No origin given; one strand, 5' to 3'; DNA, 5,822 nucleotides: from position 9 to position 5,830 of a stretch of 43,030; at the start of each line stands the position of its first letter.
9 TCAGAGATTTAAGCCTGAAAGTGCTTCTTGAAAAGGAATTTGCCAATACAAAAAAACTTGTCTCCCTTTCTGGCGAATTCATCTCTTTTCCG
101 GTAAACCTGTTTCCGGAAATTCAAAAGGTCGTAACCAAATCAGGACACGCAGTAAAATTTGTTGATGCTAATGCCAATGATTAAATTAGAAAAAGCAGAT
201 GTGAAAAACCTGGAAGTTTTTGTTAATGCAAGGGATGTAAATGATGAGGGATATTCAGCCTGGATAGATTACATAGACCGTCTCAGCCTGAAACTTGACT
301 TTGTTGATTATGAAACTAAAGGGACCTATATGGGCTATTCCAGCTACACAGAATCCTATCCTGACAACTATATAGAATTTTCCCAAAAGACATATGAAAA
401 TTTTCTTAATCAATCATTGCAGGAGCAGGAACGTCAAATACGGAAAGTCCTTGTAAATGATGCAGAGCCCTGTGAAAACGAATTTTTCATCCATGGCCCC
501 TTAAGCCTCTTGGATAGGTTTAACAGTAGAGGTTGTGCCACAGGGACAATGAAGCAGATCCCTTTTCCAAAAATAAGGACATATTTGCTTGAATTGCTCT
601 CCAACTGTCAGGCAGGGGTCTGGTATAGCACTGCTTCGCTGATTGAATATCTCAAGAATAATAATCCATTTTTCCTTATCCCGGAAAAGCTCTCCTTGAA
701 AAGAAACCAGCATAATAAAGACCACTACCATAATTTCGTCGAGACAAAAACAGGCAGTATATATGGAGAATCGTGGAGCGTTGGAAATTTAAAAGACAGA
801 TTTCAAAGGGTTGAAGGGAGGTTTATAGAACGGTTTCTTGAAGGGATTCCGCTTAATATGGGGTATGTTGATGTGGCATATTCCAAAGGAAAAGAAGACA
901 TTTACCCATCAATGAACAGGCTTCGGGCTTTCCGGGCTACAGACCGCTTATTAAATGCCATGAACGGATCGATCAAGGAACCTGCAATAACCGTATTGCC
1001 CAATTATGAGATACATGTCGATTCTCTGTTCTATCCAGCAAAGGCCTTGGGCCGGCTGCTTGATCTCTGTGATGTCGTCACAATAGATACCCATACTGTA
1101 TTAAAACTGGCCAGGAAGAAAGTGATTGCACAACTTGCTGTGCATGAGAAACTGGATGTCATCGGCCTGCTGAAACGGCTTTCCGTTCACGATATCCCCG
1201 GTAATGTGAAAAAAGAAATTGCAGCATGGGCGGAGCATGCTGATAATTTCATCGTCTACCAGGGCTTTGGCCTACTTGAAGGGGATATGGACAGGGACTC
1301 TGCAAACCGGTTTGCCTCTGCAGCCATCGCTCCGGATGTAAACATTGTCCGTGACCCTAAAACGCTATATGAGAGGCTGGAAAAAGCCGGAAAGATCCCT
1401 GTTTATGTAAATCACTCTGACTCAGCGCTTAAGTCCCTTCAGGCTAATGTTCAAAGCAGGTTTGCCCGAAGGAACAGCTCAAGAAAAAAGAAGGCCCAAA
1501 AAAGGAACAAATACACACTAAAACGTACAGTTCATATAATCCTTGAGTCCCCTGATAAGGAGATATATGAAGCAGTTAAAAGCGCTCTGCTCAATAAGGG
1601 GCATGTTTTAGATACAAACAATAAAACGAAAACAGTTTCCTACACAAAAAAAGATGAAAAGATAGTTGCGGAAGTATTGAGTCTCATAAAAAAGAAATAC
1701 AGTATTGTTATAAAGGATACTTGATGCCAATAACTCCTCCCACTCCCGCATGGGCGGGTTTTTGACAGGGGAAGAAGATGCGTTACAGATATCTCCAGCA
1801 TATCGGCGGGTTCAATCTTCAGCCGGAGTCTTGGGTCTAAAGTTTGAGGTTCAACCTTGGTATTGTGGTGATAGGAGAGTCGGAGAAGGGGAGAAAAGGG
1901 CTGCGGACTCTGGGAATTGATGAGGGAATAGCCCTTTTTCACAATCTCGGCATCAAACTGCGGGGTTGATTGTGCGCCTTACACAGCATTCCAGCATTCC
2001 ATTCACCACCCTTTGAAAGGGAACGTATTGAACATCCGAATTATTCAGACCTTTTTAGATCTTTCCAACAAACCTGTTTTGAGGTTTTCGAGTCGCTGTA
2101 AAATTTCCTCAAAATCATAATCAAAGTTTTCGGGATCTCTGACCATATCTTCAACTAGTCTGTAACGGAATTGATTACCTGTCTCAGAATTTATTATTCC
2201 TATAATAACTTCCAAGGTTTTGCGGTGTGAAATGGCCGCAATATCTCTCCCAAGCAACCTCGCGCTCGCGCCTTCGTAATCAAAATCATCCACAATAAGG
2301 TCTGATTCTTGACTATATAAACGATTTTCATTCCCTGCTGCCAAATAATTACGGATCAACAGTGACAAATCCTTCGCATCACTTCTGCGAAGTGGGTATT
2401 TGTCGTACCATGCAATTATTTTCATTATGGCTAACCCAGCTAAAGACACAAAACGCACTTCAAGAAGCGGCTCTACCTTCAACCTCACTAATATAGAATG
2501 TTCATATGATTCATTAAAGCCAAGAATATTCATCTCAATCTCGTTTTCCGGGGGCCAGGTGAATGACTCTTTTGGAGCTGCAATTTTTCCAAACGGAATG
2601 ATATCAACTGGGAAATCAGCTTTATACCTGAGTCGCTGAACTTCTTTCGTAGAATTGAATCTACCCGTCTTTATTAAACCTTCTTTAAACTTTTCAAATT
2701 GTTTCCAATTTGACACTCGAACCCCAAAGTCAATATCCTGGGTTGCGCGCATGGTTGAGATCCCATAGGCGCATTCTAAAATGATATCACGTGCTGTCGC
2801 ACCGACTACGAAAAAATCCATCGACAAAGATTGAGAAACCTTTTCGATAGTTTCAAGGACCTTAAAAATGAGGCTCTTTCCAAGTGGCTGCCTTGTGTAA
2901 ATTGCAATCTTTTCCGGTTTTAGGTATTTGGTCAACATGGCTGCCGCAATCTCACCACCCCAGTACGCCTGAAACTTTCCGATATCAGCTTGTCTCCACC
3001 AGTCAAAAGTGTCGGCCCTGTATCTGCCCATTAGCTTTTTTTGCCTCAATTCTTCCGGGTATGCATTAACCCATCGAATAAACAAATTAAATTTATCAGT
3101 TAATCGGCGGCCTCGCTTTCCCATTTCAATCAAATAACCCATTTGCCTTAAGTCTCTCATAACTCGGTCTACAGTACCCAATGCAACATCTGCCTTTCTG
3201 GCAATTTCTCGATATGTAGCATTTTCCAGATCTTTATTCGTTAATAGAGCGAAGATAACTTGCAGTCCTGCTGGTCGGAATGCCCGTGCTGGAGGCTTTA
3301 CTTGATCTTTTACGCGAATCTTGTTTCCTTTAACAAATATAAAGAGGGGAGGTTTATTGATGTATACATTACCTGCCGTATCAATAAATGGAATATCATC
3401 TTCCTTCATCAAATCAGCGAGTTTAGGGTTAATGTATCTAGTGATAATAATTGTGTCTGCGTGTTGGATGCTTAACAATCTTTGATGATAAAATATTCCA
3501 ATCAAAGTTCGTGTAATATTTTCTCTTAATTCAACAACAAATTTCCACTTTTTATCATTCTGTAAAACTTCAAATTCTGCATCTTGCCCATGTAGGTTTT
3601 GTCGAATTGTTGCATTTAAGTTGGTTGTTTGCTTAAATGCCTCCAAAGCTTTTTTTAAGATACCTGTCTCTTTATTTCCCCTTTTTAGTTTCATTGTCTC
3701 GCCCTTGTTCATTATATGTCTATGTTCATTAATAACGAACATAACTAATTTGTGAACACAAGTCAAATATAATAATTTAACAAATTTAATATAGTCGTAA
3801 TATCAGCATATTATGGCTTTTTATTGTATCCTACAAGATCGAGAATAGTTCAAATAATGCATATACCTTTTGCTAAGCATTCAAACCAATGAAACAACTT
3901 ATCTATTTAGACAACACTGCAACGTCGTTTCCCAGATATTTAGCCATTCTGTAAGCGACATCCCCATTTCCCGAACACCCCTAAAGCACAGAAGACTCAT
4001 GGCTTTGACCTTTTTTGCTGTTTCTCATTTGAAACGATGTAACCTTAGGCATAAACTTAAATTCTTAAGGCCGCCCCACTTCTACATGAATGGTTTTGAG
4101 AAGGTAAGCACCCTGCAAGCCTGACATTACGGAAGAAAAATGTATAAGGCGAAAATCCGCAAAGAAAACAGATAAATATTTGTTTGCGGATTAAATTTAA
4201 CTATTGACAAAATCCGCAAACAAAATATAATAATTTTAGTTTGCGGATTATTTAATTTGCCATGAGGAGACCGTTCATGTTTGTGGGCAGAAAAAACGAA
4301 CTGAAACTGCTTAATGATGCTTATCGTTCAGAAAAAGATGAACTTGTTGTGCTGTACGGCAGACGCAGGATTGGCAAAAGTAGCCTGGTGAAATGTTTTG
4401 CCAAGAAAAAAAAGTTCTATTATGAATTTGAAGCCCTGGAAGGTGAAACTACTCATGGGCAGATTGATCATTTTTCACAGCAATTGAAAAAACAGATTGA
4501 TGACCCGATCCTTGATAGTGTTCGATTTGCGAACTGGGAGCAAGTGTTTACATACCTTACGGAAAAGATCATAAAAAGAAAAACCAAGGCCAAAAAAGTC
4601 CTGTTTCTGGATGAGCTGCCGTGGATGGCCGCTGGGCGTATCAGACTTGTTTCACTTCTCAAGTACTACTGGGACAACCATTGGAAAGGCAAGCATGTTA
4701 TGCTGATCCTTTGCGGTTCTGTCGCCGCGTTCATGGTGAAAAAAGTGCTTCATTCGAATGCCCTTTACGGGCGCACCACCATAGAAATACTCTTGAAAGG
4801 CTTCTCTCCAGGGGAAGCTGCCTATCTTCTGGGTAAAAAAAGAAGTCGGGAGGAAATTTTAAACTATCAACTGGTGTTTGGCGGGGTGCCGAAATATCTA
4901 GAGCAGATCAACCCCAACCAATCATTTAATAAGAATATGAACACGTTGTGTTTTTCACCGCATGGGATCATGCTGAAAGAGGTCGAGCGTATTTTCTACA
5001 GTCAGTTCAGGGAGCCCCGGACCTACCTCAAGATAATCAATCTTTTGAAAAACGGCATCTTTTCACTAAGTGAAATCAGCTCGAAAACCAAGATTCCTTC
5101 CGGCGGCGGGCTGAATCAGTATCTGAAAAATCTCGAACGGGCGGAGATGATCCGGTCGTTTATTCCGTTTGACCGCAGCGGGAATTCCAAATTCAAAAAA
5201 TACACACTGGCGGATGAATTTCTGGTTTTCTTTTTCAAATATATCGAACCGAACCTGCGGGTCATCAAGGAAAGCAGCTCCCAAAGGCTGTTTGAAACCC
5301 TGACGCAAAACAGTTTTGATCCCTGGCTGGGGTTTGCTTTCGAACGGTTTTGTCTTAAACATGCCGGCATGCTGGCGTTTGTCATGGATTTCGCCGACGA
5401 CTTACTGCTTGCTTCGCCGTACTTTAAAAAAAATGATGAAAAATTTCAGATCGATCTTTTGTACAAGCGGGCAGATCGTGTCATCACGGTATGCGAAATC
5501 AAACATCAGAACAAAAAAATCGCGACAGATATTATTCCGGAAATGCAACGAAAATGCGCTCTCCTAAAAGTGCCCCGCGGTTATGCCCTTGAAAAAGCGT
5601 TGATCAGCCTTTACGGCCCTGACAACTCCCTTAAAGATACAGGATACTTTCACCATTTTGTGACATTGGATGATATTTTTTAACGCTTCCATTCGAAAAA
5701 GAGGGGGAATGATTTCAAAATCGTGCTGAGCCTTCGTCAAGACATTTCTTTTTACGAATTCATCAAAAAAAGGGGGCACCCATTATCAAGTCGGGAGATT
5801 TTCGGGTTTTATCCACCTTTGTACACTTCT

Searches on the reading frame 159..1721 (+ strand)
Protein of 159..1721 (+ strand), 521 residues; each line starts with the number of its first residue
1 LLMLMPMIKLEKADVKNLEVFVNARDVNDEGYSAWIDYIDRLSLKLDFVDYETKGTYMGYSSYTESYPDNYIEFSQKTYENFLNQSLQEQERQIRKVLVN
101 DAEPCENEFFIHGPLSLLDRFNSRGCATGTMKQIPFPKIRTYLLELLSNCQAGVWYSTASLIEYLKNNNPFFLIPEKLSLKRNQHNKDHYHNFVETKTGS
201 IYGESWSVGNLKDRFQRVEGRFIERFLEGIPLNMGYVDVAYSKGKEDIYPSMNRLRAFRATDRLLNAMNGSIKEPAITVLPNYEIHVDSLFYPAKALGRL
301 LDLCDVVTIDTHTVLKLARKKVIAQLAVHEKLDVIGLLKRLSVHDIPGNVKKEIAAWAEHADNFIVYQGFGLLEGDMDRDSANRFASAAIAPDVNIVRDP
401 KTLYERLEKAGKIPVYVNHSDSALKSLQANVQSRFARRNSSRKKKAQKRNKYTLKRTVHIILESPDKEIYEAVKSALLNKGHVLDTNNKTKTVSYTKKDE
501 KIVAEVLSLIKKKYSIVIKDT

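Call 9: search_protein_families(library=pfam, proteins=[window:159-1721:+], max_evalue=0.001)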
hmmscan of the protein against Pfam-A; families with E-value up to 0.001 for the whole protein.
window:159-1721:+ (521 aa): 0 families

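Call 10: search_protein_families(library=padloc, proteins=[window:159-1721:+], max_evalue=0.1)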
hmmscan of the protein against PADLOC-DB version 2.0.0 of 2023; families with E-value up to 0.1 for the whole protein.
window:159-1721:+ (521 aa): 2 families
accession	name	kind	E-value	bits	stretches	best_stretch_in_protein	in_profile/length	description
PDLC01200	Cas6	-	0.0034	14.7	1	420-510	44-132/273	"CAS-I,CAS-III-B; crRNAmaturation"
PDLC02043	Cas6d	-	0.018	12.8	1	420-511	44-133/273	-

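Call 81: search_protein_families(library=ncbifam, proteins=[window:159-1721:+], max_evalue=0.01)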
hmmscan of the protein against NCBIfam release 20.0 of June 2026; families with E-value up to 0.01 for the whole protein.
window:159-1721:+ (521 aa): 0 families

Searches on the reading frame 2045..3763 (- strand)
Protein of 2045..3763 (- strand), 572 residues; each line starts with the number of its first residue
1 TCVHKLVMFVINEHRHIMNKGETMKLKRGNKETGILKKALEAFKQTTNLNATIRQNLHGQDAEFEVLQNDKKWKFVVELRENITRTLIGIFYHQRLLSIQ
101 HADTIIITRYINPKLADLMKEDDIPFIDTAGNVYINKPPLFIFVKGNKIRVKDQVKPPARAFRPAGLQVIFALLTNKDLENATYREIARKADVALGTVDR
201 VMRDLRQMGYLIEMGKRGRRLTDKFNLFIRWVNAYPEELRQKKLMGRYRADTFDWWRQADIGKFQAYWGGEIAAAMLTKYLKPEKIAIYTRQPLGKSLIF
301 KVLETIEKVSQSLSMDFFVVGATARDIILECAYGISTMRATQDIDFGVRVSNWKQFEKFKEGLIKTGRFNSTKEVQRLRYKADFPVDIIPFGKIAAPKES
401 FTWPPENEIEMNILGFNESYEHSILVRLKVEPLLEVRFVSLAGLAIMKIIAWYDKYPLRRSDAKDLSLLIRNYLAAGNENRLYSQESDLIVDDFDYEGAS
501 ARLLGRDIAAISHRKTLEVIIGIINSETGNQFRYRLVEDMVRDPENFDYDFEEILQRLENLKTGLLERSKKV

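Call 9: search_protein_families(library=pfam, proteins=[window:2045-3763:-], max_evalue=0.001)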
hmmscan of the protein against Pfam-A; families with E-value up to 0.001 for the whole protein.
window:2045-3763:- (572 aa): 2 families
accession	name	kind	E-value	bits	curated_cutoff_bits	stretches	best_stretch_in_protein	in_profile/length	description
PF09952.14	AbiEi_2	-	6.5e-17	62.6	21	1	220-301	1-83/143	Transcriptional regulator, AbiEi antitoxin, Type IV TA system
PF08843.17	AbiEii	-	9e-07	29.5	22.5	1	315-477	13-176/238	Nucleotidyl transferase AbiEii toxin, Type IV TA system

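Call 10: search_protein_families(library=padloc, proteins=[window:2045-3763:-], max_evalue=0.1)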
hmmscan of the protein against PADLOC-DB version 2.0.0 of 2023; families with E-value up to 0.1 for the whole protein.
window:2045-3763:- (572 aa): 6 families
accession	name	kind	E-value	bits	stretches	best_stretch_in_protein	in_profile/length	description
PDLC04516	PDC-M21B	-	0.00013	19.7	1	304-390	10-101/234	-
PDLC01879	CARF3--CARF_TM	-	0.00024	18.8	1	170-231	161-219/222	-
PDLC01268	CasR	-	0.00095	17.2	1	182-219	138-173/179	"CAS-I,CAS-II,CAS-III,CAS-IV,CAS-V,CAS-VI; associated_signaling"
PDLC01434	CasR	-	0.0013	16.6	1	181-221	141-180/191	"CAS-I,CAS-II,CAS-III,CAS-IV,CAS-V,CAS-VI; associated_signaling"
PDLC04368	PDC-M05A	-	0.0091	13.8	1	168-219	16-66/201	-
PDLC04133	mad1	-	0.017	13.4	0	182-203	6-27/60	mads_1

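Call 81: search_protein_families(library=ncbifam, proteins=[window:2045-3763:-], max_evalue=0.01)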
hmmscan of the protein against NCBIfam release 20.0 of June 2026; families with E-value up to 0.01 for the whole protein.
window:2045-3763:- (572 aa): 2 families
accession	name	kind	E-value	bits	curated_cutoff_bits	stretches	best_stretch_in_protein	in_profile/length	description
TIGR01884.1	cas_HTH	subfamily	0.0054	16.1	60.2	0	183-221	158-196/202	CRISPR-associated CARF protein Csa3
NF009185.0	PRK12533.1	equivalog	0.0062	16.2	248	1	174-213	154-194/231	RNA polymerase sigma factor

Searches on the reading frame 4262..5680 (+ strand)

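Call 3: search_protein_families(library=pfam, proteins=[window:4262-5680:+], max_evalue=1)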
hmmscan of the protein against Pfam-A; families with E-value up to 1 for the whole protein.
window:4262-5680:+ (473 aa): 10 families
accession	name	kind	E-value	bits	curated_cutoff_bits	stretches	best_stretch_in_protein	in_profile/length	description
PF01637.24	ATPase_2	-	5.5e-20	72.6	33.2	1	7-215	1-224/225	ATPase domain predominantly from Archaea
PF13173.12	AAA_14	-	1.1e-07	32.3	27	1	26-173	2-116/129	AAA domain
PF13191.12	AAA_16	-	1.2e-07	32.9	32.6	1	7-126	2-148/167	AAA ATPase domain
PF03008.20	DUF234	-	3.7e-05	24.5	22.5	1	324-419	1-95/100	Archaea bacterial proteins of unknown function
PF13401.12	AAA_22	-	0.00018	22.3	27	1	25-152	4-122/130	AAA domain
PF00004.35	AAA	-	0.00086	20.2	21.2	1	29-151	1-107/131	ATPase family associated with various cellular activities (AAA)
PF13635.12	DUF4143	-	0.006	16.8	28.1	1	254-415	18-159/160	Domain of unknown function (DUF4143)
PF05621.17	TniB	-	0.033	14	22.4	1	13-127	22-136/189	Bacterial TniB protein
PF13479.12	AAA_24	-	0.043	14.1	27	1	29-123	5-77/195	AAA domain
PF05673.19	DUF815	-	0.18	11.4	23.8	1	28-49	55-76/249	Protein of unknown function (DUF815)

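Call 10: search_protein_families(library=padloc, proteins=[window:4262-5680:+], max_evalue=0.1)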
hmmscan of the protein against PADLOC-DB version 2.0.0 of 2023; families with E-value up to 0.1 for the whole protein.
window:4262-5680:+ (473 aa): 9 families
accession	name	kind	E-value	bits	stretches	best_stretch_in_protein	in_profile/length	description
PDLC04984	PDC-S27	-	9.3e-101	336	1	7-473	4-473/474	-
PDLC04985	PDC-S27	-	1.7e-13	48.3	1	5-365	4-366/484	-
PDLC04789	PDC-S01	-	2.1e-11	41.5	2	92-313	55-259/375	-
PDLC04787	PDC-S01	-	1.2e-07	28.9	1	8-311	11-286/412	-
PDLC04791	PDC-S01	-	4.3e-06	23.7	1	11-174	4-139/395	-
PDLC04788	PDC-S01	-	8.7e-06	22.9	1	13-162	6-129/448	-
PDLC04786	PDC-S01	-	0.00021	18.2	1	22-75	16-67/439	-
PDLC04790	PDC-S01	-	0.0019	15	0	25-56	26-58/422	-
PDLC04792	PDC-S01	-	0.011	12.3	1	17-63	10-57/452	-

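Call 81: search_protein_families(library=ncbifam, proteins=[window:4262-5680:+], max_evalue=0.01)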
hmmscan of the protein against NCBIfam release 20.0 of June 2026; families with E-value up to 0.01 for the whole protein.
window:4262-5680:+ (473 aa): 0 families
